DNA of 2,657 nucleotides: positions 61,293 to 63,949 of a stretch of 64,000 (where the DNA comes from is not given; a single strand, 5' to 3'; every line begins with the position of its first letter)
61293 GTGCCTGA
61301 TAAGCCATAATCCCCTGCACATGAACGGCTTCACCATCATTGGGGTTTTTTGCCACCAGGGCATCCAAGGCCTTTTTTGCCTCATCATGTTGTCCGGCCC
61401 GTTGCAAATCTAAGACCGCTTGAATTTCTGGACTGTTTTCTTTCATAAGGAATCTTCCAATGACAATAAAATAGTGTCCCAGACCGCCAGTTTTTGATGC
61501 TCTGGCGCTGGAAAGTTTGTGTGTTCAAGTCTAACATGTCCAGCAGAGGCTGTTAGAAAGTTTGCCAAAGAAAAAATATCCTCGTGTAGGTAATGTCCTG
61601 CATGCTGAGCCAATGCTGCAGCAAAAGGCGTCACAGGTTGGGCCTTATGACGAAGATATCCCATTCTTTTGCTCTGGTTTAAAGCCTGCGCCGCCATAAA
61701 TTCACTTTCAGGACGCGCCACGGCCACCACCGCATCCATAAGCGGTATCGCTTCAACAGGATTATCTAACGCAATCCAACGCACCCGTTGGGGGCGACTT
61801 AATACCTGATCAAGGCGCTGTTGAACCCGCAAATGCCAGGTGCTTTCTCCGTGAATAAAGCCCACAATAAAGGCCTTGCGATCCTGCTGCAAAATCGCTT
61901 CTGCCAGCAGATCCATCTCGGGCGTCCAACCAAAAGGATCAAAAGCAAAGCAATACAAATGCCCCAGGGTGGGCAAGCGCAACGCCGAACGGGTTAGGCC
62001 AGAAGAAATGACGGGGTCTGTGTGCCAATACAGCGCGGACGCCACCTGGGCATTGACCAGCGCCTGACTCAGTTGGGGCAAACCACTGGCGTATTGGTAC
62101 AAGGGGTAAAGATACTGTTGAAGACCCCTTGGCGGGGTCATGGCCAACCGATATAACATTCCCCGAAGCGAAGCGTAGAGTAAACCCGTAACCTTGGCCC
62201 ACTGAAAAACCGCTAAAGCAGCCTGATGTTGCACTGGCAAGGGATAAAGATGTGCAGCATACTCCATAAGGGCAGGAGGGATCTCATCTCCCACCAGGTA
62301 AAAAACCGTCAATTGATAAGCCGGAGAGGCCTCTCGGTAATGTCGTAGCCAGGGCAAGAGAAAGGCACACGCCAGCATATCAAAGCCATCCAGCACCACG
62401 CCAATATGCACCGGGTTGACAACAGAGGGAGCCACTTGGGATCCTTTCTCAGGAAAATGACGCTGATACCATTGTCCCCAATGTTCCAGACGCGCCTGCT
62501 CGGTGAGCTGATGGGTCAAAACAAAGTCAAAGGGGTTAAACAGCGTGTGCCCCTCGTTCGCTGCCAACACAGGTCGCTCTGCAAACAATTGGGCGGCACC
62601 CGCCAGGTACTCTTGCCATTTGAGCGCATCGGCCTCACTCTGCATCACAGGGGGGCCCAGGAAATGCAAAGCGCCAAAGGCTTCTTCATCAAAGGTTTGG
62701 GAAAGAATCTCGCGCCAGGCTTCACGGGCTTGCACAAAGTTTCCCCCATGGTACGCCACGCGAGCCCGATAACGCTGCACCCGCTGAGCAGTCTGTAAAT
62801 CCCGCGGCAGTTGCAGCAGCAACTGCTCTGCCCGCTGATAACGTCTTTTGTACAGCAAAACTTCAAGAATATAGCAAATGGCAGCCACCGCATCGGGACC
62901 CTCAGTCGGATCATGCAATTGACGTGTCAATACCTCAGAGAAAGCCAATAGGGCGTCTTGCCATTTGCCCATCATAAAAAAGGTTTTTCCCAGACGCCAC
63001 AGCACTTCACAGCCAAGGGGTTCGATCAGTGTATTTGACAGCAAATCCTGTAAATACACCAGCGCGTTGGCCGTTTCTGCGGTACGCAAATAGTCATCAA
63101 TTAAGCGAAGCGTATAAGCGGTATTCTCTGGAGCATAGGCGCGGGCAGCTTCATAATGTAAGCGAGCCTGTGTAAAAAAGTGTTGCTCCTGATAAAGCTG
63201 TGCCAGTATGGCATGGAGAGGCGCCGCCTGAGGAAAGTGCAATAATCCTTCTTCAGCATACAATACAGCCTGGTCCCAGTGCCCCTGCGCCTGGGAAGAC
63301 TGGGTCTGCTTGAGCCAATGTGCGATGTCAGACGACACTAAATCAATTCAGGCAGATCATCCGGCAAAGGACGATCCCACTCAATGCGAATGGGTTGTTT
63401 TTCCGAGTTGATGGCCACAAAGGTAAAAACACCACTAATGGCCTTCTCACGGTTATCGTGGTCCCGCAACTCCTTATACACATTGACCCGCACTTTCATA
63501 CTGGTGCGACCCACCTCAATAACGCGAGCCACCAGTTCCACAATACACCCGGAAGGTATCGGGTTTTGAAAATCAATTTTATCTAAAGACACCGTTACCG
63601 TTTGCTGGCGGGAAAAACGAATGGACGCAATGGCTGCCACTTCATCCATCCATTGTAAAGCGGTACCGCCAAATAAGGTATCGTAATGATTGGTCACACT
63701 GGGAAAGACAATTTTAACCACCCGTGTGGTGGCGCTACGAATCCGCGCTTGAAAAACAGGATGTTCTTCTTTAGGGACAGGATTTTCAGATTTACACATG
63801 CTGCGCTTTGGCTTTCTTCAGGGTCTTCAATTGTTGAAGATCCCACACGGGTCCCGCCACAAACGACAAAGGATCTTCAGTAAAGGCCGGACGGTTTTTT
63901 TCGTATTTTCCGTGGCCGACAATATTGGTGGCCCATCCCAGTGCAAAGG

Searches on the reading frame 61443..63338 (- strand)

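Call 68: search_protein_families(library=pfam, proteins=[window:61443-63338:-], max_evalue=0.00001)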
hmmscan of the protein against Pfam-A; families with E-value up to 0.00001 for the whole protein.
window:61443-63338:- (631 aa): 1 family
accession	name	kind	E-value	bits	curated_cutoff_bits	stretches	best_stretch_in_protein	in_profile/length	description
PF07719.23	TPR_2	-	4.4e-10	39.3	27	0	111-137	2-28/34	Tetratricopeptide repeat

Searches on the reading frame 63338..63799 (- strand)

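Call 68: search_protein_families(library=pfam, proteins=[window:63338-63799:-], max_evalue=0.00001)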
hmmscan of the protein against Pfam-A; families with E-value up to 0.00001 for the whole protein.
window:63338-63799:- (153 aa): 1 family
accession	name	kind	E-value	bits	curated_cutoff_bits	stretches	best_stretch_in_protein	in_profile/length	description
PF03061.28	4HBT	-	1.4e-18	67.4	20.6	1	41-110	3-73/79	Thioesterase superfamily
